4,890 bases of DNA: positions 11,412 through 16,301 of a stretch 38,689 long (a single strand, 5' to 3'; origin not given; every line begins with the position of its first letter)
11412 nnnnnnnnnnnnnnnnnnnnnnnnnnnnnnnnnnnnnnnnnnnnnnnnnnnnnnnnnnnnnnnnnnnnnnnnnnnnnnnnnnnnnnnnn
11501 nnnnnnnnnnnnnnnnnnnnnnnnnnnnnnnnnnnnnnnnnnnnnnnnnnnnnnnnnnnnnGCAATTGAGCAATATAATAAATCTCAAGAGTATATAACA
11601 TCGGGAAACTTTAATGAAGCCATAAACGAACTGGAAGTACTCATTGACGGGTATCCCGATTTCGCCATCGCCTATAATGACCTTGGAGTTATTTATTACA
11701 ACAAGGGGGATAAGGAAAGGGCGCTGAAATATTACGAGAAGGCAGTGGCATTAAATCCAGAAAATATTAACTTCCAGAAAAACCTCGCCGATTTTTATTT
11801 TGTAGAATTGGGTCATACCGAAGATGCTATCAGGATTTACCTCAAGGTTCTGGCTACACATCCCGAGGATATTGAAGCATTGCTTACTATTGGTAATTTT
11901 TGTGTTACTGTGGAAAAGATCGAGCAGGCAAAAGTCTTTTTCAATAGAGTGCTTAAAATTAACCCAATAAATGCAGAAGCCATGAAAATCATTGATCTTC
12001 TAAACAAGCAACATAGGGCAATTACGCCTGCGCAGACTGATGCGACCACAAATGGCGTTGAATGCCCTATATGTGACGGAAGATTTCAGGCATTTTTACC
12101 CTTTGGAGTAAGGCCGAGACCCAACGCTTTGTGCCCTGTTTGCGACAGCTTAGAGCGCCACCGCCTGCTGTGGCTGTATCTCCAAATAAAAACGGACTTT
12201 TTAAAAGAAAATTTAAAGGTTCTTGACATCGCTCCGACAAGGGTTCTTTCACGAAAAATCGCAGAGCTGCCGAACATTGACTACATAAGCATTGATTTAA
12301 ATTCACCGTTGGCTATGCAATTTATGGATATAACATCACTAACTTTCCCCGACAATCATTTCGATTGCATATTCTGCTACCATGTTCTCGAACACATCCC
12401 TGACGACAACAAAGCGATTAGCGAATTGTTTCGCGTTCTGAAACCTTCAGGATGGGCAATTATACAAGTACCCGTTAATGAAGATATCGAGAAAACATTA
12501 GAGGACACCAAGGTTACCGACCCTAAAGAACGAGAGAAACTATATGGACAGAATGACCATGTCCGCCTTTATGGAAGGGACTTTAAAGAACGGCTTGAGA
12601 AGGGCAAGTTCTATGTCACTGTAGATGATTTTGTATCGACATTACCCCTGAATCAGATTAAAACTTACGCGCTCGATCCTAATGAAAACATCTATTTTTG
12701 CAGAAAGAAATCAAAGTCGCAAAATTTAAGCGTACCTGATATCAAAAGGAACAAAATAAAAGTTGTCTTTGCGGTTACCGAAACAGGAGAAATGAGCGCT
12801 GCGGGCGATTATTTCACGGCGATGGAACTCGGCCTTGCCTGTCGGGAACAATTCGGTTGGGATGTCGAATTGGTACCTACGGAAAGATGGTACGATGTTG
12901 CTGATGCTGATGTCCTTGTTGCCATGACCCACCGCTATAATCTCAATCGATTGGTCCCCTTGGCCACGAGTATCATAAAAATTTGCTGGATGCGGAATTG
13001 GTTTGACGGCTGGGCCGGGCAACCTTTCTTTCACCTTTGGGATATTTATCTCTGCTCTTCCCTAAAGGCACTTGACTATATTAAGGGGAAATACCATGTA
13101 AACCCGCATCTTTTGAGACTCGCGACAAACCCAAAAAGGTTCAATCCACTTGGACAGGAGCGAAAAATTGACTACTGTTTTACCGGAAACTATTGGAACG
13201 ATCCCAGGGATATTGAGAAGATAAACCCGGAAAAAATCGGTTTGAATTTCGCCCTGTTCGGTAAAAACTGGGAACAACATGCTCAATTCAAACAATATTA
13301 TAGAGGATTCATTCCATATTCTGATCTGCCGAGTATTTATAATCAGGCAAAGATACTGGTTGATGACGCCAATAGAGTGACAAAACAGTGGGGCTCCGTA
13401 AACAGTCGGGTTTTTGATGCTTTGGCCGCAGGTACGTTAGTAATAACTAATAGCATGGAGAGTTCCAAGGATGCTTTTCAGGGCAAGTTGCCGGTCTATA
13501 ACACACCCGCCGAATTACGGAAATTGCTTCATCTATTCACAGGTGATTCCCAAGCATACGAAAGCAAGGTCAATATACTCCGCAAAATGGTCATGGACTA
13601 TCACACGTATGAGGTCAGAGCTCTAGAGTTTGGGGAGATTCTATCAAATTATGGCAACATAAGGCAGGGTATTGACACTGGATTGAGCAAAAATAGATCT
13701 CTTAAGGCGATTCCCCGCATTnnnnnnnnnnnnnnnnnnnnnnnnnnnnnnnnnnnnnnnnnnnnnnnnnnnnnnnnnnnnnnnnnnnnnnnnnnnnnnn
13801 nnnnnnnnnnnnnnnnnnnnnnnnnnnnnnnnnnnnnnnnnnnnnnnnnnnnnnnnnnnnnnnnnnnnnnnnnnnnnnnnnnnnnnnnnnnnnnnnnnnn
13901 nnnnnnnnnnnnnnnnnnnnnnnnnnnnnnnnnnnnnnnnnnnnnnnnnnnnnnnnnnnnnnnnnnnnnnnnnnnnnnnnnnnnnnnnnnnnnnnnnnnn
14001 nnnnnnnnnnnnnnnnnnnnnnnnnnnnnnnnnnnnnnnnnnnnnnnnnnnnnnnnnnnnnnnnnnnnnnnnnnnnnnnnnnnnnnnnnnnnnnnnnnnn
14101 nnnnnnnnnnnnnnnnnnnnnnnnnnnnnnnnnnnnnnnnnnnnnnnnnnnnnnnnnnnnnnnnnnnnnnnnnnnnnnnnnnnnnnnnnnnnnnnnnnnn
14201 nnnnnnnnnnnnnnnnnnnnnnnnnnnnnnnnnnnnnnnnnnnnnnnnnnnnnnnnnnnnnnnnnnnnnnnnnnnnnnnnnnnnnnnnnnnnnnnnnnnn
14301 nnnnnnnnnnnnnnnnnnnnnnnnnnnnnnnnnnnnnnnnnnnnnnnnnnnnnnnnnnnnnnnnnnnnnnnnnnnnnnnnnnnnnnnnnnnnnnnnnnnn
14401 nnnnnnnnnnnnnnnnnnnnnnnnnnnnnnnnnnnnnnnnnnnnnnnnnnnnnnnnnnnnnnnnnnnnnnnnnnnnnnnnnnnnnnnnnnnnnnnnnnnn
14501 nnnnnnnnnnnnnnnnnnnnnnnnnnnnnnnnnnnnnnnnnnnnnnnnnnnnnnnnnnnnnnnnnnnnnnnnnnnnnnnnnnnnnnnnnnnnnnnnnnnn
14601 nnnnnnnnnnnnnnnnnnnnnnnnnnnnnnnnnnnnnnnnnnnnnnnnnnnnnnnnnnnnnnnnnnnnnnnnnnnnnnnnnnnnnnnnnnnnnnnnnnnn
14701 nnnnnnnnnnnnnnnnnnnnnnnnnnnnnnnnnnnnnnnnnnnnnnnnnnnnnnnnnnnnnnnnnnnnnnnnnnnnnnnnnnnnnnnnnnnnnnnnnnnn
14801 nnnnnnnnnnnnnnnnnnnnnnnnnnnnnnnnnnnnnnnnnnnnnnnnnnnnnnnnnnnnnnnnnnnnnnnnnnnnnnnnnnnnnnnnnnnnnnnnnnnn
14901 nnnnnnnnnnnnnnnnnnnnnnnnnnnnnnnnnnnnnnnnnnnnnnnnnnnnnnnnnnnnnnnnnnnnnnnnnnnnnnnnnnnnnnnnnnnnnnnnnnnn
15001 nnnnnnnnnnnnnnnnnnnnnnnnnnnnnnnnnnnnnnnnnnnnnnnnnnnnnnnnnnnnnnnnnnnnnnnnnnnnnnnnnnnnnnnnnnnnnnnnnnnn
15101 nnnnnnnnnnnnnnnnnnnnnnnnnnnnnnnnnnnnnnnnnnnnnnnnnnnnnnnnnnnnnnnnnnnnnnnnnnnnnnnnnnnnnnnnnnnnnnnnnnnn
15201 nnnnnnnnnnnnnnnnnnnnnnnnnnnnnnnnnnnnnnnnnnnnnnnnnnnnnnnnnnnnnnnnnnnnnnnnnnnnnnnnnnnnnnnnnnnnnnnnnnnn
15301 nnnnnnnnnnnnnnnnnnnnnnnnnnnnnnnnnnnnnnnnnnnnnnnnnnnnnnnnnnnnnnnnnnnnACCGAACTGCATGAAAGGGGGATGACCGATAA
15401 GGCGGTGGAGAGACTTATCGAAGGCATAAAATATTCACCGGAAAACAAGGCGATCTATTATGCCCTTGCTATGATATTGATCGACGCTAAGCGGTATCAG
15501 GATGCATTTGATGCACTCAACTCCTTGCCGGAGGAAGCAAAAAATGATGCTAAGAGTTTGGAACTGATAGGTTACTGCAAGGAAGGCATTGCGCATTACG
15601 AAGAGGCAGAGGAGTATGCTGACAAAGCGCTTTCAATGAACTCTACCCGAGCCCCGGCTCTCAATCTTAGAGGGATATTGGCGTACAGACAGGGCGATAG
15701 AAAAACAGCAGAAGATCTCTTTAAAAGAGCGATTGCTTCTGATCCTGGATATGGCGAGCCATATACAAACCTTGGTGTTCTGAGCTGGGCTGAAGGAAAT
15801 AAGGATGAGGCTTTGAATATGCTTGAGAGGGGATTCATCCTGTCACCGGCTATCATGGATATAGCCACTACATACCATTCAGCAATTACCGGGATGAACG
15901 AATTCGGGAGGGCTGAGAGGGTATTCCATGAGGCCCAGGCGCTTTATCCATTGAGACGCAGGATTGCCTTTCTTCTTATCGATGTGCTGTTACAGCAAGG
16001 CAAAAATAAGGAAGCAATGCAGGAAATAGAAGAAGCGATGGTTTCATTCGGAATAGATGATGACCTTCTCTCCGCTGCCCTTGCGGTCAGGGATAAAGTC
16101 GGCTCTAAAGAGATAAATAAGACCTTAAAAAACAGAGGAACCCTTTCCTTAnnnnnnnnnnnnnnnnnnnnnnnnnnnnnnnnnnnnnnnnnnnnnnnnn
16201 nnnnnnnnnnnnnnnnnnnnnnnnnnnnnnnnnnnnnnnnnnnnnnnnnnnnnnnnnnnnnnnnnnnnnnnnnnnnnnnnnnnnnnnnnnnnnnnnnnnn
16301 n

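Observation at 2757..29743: Contiguous flagellar block (sugar cassette, mega-GT, flagellin regulators, c-di-GMP module, stator) bordered by mobile-element scars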

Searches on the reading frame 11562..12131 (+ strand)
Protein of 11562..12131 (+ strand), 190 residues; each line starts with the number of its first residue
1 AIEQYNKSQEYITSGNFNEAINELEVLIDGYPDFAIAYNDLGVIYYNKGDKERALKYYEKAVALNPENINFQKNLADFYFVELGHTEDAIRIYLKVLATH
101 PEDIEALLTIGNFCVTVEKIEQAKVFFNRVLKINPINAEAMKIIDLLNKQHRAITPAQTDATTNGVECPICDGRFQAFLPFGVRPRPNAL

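Call 36: search_protein_families(library=pfam, proteins=[window:11562-12131:+], max_evalue=0.0001)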
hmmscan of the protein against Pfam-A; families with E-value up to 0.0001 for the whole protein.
window:11562-12131:+ (190 aa): 17 families
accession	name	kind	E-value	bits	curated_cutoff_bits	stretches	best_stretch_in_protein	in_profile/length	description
PF13181.12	TPR_8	-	9.9e-21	72.5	25.7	1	37-68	3-34/34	Tetratricopeptide repeat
PF07719.23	TPR_2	-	2e-19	68.5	27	1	35-68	1-34/34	Tetratricopeptide repeat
PF00515.34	TPR_1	-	2.7e-18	65.4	27.8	1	35-68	1-34/34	Tetratricopeptide repeat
PF14559.12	TPR_19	-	4.1e-16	59.5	25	1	82-135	3-56/68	Tetratricopeptide repeat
PF13431.12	TPR_17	-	6.3e-16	57.7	24.4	0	57-90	1-33/34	Tetratricopeptide repeat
PF13428.12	TPR_14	-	1.1e-14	53.9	23.5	0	38-77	4-43/44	Tetratricopeptide repeat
PF13414.12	TPR_11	-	4.5e-14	52.3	26.8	2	10-49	3-42/42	TPR repeat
PF13432.12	TPR_16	-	2.3e-13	50.8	32.7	1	5-68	1-64/65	Tetratricopeptide repeat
PF13424.12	TPR_12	-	5.9e-13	49.2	30.1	2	34-98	2-73/77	Tetratricopeptide repeat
PF13174.12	TPR_6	-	3.9e-11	43.3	26.3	0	41-67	6-32/33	Tetratricopeptide repeat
PF13176.12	TPR_7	-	1.9e-09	37.3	27.9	0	38-67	2-33/36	Tetratricopeptide repeat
PF13374.12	TPR_10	-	5.1e-09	36.3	27.5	1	36-64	3-31/42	Tetratricopeptide repeat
PF13371.12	TPR_9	-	1.7e-07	31.6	35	0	11-68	5-62/73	Tetratricopeptide repeat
PF23914.1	TPR_CcmH_CycH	-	2.8e-07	31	42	1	41-137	56-154/158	Cytochrome c-type biogenesis protein H TPR domain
PF24575.1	TPR_Slam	-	6.3e-06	27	35.2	0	42-80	54-92/104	Surface lipoprotein assembly modifier, N-terminal TPR repeats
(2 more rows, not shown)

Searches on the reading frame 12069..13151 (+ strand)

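Call 36: search_protein_families(library=pfam, proteins=[window:12069-13151:+], max_evalue=0.0001)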
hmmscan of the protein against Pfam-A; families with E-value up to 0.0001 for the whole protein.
window:12069-13151:+ (361 aa): 6 families
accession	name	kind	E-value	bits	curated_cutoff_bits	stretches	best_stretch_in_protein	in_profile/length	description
PF08241.18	Methyltransf_11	-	1.9e-14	54.5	21.2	1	82-132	45-95/95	Methyltransferase domain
PF13489.12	Methyltransf_23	-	7.6e-11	42.4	27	1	71-170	46-148/164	Methyltransferase domain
PF13649.12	Methyltransf_25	-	4.2e-09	37.4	27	1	83-128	50-97/97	Methyltransferase domain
PF13847.12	Methyltransf_31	-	1.3e-08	35.1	27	1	83-147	58-125/145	Methyltransferase domain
PF08242.18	Methyltransf_12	-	1.6e-06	29.1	30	1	86-129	51-97/98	Methyltransferase domain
PF01209.24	Ubie_methyltran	-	7.9e-05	22.6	20.1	0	89-129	108-148/233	ubiE/COQ5 methyltransferase family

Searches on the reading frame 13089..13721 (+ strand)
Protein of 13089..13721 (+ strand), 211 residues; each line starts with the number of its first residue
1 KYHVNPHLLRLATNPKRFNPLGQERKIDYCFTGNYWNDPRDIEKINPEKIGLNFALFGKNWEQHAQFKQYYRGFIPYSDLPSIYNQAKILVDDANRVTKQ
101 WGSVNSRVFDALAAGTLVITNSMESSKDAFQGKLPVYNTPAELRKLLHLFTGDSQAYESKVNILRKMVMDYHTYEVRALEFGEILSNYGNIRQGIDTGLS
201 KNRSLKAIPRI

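Call 36: search_protein_families(library=pfam, proteins=[window:13089-13721:+], max_evalue=0.0001)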
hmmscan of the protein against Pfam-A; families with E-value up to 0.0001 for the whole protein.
window:13089-13721:+ (211 aa): 1 family
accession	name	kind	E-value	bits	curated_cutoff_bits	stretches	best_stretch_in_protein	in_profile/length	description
PF13524.12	Glyco_trans_1_2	-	5.3e-20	72.3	25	1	45-180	9-141/144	Glycosyl transferase-like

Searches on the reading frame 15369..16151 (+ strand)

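Call 36: search_protein_families(library=pfam, proteins=[window:15369-16151:+], max_evalue=0.0001)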
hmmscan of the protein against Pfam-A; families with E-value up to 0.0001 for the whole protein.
window:15369-16151:+ (261 aa): 20 families
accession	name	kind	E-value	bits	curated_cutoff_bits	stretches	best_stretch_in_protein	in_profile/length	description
PF14559.12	TPR_19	-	2.2e-23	82.8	25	2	4-61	2-59/68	Tetratricopeptide repeat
PF13432.12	TPR_16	-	1.1e-20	74.2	32.7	3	176-223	10-57/65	Tetratricopeptide repeat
PF07719.23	TPR_2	-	8.2e-19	66.6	27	0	95-127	1-33/34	Tetratricopeptide repeat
PF13428.12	TPR_14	-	3.6e-13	49.2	23.5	0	98-136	4-42/44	Tetratricopeptide repeat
PF00515.34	TPR_1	-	5.6e-13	48.6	27.8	0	95-128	1-34/34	Tetratricopeptide repeat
PF13181.12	TPR_8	-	1.3e-12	47.3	25.7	0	61-92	1-32/34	Tetratricopeptide repeat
PF13424.12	TPR_12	-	1.1e-11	45.2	30.1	0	95-123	45-73/77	Tetratricopeptide repeat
PF13431.12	TPR_17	-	2.5e-10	40.2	24.4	0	117-148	1-32/34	Tetratricopeptide repeat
PF13414.12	TPR_11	-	7.3e-09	35.6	26.8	0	3-34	4-35/42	TPR repeat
PF13374.12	TPR_10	-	7.7e-09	35.7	27.5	0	132-155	5-28/42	Tetratricopeptide repeat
PF12895.13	ANAPC3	-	2.8e-08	34.3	27.2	0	13-86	12-81/82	Anaphase-promoting complex, cyclosome, subunit 3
PF25062.1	ARM_TT21_N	-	1e-07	32.4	40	0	74-153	113-192/222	Tetratricopeptide repeat protein 21 N-terminal ARM repeat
PF13429.12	TPR_15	-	3.5e-07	30.4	26.2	0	5-61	158-214/280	Tetratricopeptide repeat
PF13174.12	TPR_6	-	4.1e-07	30.7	26.3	0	101-126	6-31/33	Tetratricopeptide repeat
PF07721.20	TPR_4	-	1.6e-06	28.6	27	0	132-154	4-26/26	Tetratricopeptide repeat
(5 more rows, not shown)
